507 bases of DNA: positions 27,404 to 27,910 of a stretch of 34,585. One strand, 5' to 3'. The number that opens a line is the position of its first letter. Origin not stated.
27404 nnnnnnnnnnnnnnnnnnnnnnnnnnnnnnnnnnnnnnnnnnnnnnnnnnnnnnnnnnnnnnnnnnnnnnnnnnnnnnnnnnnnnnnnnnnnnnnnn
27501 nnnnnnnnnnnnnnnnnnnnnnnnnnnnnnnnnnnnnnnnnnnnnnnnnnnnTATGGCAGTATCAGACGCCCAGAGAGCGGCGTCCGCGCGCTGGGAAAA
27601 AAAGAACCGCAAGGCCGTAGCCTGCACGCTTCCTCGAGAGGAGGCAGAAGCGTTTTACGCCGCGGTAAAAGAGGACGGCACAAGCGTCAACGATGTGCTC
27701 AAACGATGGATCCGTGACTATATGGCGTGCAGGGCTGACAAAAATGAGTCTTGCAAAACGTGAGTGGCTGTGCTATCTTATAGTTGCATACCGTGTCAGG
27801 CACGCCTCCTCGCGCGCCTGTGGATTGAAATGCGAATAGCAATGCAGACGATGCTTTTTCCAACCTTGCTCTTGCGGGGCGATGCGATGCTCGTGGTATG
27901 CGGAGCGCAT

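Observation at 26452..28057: A ~96-bp promoter / palindromic operator / leader-hairpin cassette is present twice, heading two tandem accessory operons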

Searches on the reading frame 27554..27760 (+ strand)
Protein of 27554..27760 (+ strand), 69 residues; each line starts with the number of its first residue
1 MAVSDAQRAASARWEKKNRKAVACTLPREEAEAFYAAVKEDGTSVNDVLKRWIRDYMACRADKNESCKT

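Call 11: search_protein_families(library=pfam, max_evalue=0.1, proteins=[window:27554-27760:+])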
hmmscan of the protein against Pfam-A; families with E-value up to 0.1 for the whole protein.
window:27554-27760:+ (69 aa): 1 family
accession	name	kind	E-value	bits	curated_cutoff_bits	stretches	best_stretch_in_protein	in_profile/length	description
PF09274.16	ParG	-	0.025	15.1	21.4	1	16-56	31-71/76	ParG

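Call 12: search_protein_families(library=phrogs, max_evalue=0.01, proteins=[window:27554-27760:+])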
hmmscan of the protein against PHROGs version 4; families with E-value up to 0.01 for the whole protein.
window:27554-27760:+ (69 aa): 0 families

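Call 37: search_protein_families(library=padloc, max_evalue=0.01, proteins=[window:27554-27760:+])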
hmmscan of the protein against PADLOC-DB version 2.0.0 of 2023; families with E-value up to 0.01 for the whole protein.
window:27554-27760:+ (69 aa): 0 families

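Call 38: search_protein_families(library=ncbifam, max_evalue=0.01, proteins=[window:27554-27760:+])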
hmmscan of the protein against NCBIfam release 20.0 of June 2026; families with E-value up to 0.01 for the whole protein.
window:27554-27760:+ (69 aa): 0 families

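Call 48: search_solved_structures(query=window:27554-27760:+, max_evalue=10)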
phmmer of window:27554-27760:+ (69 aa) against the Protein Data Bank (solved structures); distinct sequences matched with E-value up to 10: 1.
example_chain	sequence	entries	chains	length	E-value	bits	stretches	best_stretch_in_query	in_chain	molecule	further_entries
4hv0_A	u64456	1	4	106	0.11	16.2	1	26-59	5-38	AvtR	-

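Call 52: find_homologous_proteins(query=window:27554-27760:+, max_evalue=0.01)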
Query window:27554-27760:+ (69 aa): 3 proteins with E <= 0.01 among 4 candidates.
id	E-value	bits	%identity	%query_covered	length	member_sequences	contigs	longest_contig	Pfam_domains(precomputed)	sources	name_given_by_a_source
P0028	2.0e-37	143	99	100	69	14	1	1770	PF10723.16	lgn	-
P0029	1.3e-19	87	60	100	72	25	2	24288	-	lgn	-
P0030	1.2e-15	74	97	54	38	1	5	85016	-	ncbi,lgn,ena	-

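Call 53: find_encoding_contigs(protein=P0030, flank=8000, max_places=5)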
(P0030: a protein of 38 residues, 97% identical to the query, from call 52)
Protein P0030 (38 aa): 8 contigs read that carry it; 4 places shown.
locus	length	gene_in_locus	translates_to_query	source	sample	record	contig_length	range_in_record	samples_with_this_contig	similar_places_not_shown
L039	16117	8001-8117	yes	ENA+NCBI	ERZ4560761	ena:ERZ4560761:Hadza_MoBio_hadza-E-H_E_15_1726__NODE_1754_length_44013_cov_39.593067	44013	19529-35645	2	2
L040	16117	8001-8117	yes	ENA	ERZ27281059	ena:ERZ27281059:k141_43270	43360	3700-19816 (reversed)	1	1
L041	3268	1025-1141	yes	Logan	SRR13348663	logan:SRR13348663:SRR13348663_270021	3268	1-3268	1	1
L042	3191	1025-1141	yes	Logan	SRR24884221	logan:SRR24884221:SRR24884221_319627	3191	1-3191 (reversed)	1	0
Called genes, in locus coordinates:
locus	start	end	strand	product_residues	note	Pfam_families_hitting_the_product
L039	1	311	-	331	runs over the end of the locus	PF25209:Phage_capsid_4, PF13252:Phage_capsid_3 (weak)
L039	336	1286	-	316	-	-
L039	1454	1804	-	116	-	PF04327:Peptidase_Prp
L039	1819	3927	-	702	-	PF16510:P22_portal, PF23899:SU10_portal (weak)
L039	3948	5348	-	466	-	PF03237:Terminase_6N, PF04466:Terminase_3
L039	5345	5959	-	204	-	-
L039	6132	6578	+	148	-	-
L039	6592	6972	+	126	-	-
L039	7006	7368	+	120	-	-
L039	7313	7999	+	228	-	-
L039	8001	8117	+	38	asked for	-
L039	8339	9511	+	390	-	PF18912:DZR_2 (faint)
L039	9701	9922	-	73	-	-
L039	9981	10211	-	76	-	-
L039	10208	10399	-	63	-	-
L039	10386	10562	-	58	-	-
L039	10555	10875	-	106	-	PF14359:DUF4406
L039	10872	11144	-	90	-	PF19905:DUF6378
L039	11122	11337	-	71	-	-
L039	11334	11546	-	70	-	-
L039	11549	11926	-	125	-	-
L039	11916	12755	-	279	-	PF07261:DnaB_2 (weak)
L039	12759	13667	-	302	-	PF03837:RecT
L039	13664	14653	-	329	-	PF09588:YqaJ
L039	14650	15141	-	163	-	PF13560:HTH_31, PF01381:HTH_3, PF13443:HTH_26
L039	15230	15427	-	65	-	-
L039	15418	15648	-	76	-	PF02954:HTH_8 (weak), PF13443:HTH_26 (weak), PF13560:HTH_31 (weak)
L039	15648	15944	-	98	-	-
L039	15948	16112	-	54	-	-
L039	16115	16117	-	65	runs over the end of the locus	-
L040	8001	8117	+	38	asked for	-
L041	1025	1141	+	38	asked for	-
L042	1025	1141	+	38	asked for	-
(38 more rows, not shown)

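Call 54: find_encoding_contigs(protein=P0029, flank=8000, max_places=3)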
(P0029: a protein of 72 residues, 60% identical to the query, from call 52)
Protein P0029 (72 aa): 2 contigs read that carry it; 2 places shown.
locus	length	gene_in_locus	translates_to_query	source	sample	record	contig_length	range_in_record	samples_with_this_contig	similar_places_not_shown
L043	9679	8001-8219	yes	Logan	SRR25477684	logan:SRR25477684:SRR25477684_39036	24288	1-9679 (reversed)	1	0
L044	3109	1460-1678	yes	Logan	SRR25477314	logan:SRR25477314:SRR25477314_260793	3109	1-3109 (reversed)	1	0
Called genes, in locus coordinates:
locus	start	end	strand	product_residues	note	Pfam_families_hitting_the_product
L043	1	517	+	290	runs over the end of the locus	PF22768:SPP1_Dit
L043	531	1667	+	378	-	PF14594:Sipho_Gp37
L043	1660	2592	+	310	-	-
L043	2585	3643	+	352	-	-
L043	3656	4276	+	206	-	PF02839:CBM_5_12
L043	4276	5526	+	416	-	PF08486:SpoIID, PF08291:Peptidase_M15_3 (weak), PF01471:PG_binding_1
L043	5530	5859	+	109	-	-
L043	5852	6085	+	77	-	-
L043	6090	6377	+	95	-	PF09682:Phage_holin_6_1 (weak)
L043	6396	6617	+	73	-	-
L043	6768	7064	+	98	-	-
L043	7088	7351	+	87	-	-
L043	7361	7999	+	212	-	-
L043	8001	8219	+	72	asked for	-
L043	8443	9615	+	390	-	PF18912:DZR_2 (faint)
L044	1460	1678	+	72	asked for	-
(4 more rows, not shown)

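Call 57: search_protein_families(library=pfam, max_evalue=0.05, proteins=[L039:6132-6575:+, L039:6592-6969:+, L039:7006-7365:+])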
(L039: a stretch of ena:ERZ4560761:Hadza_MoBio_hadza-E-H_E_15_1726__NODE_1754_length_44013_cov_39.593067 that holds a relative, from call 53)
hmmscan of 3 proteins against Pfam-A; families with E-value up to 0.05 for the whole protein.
L039:6132-6575:+ (148 aa): 0 families

L039:6592-6969:+ (126 aa): 0 families

L039:7006-7365:+ (120 aa): 0 families

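Call 58: search_protein_families(library=phrogs, max_evalue=0.01, proteins=[L039:6132-6575:+, L039:6592-6969:+, L039:7006-7365:+])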
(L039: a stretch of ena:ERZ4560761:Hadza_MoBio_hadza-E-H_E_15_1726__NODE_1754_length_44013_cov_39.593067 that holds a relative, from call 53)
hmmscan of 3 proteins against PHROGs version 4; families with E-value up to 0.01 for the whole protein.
L039:6132-6575:+ (148 aa): 0 families

L039:6592-6969:+ (126 aa): 4 families
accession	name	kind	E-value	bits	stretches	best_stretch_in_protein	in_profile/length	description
phrog_25567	-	unknown function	1.2e-22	81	1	1-115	1-106/115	-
phrog_2104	-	unknown function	3.1e-05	25.1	1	55-93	38-76/103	-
phrog_8898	-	unknown function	0.00014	22.5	1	64-109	9-51/70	-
phrog_2328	-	transcription regulation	0.0025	18.6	1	62-99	21-58/128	transcriptional repressor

L039:7006-7365:+ (120 aa): 0 families

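Call 80: predict_structure(alignment_id=A3)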
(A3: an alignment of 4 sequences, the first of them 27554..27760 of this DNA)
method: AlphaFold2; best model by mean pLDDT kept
length: 69 residues; sequences in the alignment: 4
mean_pLDDT: 69.2   pTM: 0.35
mean pLDDT of the five models: 69.2, 66.9, 65.7, 62.0, 61.4
residues with pLDDT >= 90: 0; 70-90: 42; 50-70: 22; < 50: 5
segments of 3 or more residues with pLDDT < 50: 67-69
pLDDT, mean of each block of 10 residues (from residue 1): 72 68 66 75 75 76 51
secondary structure, 60 per line:
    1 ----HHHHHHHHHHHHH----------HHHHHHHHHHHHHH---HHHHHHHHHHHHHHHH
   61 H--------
elements in order: H5-17 H28-41 H45-61

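Call 83: fold_search(model_id=the predicted structure, library=pdb)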
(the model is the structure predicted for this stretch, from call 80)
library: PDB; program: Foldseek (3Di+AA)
matches with E <= 10: 6; with E <= 0.001: 0
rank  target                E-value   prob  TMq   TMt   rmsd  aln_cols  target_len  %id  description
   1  2wvd_A                3.8e+00  0.18  0.39  0.23   3.3        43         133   14  Structural and mechanistic insights into Helicobacter pylori NikR function (released 2010-01-19)
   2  7vp3_I                5.4e+00  0.15  0.43  0.49   3.9        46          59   11  Structure of a transcription factor and DNA complex (released 2022-10-19)
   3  7r5a_D                5.8e+00  0.15  0.46  0.60   5.0        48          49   14  Vibrio cholera ParD2:ParE2 antitoxin:toxin complex (released 2022-04-27)
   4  2hwn_B                6.2e+00  0.09  0.35  0.49   5.6        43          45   12  Crystal Structure of RII alpha Dimerization/Docking domain of PKA bound to the D-AKAP2 peptide (released 2006-11-21)
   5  7vp3_J                6.7e+00  0.12  0.43  0.49   4.0        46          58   11  Structure of a transcription factor and DNA complex (released 2022-10-19)
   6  7vp7_A                9.0e+00  0.07  0.35  0.40   3.7        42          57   19  Structure of a transcription factor and DNA complex (released 2022-10-19)

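Call 99: find_encoding_contigs(protein=window:27554-27760:+, flank=6000, max_places=10)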
Protein window:27554-27760:+ (69 aa): 23 contigs read that carry it; 10 places shown.
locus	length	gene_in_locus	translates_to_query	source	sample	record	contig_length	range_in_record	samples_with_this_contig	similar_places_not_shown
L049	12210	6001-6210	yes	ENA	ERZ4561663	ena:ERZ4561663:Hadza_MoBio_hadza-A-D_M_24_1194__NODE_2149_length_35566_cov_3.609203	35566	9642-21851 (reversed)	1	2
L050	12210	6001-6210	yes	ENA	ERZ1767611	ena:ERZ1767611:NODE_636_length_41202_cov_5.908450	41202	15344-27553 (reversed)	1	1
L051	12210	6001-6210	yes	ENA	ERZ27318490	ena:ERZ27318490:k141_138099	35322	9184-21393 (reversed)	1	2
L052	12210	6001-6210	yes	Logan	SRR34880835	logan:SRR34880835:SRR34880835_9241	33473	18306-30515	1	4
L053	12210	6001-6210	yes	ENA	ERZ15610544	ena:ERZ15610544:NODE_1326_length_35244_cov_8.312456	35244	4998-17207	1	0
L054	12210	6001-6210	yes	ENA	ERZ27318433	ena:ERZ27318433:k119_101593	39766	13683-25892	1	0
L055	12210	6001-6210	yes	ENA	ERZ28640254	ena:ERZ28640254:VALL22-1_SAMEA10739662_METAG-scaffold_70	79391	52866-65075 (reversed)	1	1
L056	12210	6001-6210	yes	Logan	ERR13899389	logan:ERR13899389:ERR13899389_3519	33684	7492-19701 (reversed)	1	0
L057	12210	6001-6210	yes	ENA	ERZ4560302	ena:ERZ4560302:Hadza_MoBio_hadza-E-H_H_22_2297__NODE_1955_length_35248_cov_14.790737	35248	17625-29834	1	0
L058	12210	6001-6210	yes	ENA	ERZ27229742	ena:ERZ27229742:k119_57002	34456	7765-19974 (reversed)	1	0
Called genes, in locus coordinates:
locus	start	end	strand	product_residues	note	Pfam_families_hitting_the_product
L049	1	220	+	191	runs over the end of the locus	-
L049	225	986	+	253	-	-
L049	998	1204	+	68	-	-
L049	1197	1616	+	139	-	PF02839:CBM_5_12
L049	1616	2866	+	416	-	PF08486:SpoIID, PF08291:Peptidase_M15_3 (weak), PF01471:PG_binding_1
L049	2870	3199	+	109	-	-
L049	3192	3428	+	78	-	-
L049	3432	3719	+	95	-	PF09682:Phage_holin_6_1 (weak)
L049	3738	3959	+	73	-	-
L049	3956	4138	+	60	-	-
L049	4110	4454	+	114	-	-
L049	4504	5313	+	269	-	-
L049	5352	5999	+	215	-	-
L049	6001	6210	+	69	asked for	PF10723:RepB-RCR_reg (weak)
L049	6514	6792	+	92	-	-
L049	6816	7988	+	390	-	PF12773:DZR (faint), PF18912:DZR_2 (faint)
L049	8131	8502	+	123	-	-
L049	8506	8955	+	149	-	-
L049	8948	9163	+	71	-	-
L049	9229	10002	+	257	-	-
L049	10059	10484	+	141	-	-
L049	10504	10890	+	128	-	-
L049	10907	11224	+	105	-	-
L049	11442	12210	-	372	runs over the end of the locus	PF14659:Phage_int_SAM_3, PF22022:Phage_int_M (weak), PF00589:Phage_integrase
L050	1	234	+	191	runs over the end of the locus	-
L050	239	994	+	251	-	-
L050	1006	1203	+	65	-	-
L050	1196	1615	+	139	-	PF02839:CBM_5_12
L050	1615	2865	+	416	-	PF08486:SpoIID, PF08291:Peptidase_M15_3, PF01471:PG_binding_1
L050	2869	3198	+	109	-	-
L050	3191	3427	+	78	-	-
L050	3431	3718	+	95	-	PF09682:Phage_holin_6_1 (weak)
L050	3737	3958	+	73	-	-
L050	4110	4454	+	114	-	-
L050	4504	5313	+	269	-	-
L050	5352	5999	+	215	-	-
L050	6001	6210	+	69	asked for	PF10723:RepB-RCR_reg (weak)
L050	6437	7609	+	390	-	-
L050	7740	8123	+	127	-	-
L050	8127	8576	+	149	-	-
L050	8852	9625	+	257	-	-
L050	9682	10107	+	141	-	-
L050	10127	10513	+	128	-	-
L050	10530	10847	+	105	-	-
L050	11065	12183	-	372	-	PF14659:Phage_int_SAM_3, PF22022:Phage_int_M, PF00589:Phage_integrase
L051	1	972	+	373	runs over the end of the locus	-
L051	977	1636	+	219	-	-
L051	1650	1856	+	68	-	-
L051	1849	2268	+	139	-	PF02839:CBM_5_12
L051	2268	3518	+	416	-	PF08486:SpoIID, PF08291:Peptidase_M15_3, PF01471:PG_binding_1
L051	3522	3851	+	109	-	-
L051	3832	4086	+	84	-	-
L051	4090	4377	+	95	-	PF09682:Phage_holin_6_1 (weak)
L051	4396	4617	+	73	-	-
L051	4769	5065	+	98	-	-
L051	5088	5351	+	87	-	-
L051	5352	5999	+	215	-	-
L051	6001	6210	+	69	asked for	PF10723:RepB-RCR_reg (weak)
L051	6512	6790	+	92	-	-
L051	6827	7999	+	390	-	-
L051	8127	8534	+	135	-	-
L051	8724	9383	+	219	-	-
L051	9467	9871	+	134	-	PF18573:BclA_C (weak)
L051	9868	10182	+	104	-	-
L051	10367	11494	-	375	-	PF14659:Phage_int_SAM_3 (weak), PF22022:Phage_int_M (weak), PF00589:Phage_integrase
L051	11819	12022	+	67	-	-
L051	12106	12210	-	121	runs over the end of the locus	PF12844:HTH_19 (weak), PF01381:HTH_3 (faint)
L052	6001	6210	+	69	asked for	PF10723:RepB-RCR_reg (weak)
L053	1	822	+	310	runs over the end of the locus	-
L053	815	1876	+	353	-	-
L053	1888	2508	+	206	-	PF02839:CBM_5_12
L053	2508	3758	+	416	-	PF08486:SpoIID, PF08291:Peptidase_M15_3 (weak), PF01471:PG_binding_1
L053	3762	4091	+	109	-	-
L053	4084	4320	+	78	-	-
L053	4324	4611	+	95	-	PF09682:Phage_holin_6_1 (weak)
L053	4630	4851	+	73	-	-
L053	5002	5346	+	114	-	-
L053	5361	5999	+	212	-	-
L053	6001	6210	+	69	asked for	PF10723:RepB-RCR_reg (weak)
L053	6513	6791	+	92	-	-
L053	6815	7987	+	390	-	PF12773:DZR (faint), PF18912:DZR_2 (faint)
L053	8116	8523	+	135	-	-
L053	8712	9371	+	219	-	-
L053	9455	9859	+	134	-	PF18573:BclA_C (weak)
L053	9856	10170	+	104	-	-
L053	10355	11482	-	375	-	PF14659:Phage_int_SAM_3, PF22022:Phage_int_M (weak), PF00589:Phage_integrase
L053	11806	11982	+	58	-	-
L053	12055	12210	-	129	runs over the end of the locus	-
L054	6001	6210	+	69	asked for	PF10723:RepB-RCR_reg (weak)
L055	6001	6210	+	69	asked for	PF10723:RepB-RCR_reg (weak)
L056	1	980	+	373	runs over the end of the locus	-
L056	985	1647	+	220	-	-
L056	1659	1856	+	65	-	-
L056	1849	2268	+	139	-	PF02839:CBM_5_12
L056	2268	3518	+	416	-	PF08486:SpoIID, PF08291:Peptidase_M15_3, PF01471:PG_binding_1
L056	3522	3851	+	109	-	-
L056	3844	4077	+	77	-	-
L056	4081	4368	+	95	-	PF09682:Phage_holin_6_1 (weak)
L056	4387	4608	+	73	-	-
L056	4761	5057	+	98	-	-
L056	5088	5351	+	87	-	-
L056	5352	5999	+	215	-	-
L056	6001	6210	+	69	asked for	PF10723:RepB-RCR_reg (weak)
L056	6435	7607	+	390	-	PF18912:DZR_2 (faint)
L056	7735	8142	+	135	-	-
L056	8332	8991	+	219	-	-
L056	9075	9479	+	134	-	PF18573:BclA_C (weak)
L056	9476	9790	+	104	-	-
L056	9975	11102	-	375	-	PF14659:Phage_int_SAM_3 (weak), PF22022:Phage_int_M (weak), PF00589:Phage_integrase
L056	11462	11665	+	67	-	-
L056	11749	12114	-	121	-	PF12844:HTH_19 (weak), PF01381:HTH_3 (faint)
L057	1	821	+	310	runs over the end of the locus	-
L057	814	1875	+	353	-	-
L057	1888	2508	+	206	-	PF02839:CBM_5_12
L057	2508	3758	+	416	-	PF08486:SpoIID, PF08291:Peptidase_M15_3 (weak), PF01471:PG_binding_1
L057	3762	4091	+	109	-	-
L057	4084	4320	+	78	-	-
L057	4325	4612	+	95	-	PF09682:Phage_holin_6_1 (weak)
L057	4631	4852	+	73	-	-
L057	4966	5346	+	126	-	-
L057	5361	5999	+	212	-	-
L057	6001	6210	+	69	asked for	PF10723:RepB-RCR_reg (weak)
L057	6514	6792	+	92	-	-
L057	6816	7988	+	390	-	PF12773:DZR (faint), PF18912:DZR_2 (faint)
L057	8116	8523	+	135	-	-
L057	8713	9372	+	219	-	-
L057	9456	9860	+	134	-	PF18573:BclA_C (weak)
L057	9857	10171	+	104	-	-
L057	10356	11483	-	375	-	PF14659:Phage_int_SAM_3, PF22022:Phage_int_M (weak), PF00589:Phage_integrase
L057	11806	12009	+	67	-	-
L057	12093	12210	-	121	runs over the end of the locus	PF12844:HTH_19 (weak), PF01381:HTH_3 (faint)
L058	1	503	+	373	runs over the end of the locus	-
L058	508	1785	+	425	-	-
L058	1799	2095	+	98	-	-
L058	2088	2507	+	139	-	PF02839:CBM_5_12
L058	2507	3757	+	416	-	PF08486:SpoIID, PF08291:Peptidase_M15_3 (weak), PF01471:PG_binding_1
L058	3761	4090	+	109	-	-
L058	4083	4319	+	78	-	-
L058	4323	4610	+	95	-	PF09682:Phage_holin_6_1 (weak)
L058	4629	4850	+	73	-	-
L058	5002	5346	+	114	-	-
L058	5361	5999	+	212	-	-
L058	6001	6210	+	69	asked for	PF10723:RepB-RCR_reg (weak)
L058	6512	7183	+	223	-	-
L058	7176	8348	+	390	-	PF12773:DZR (faint), PF18912:DZR_2 (faint)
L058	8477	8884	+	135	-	-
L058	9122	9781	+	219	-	-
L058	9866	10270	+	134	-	PF18573:BclA_C (weak)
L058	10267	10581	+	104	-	-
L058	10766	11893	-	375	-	PF14659:Phage_int_SAM_3 (weak), PF22022:Phage_int_M (weak), PF00589:Phage_integrase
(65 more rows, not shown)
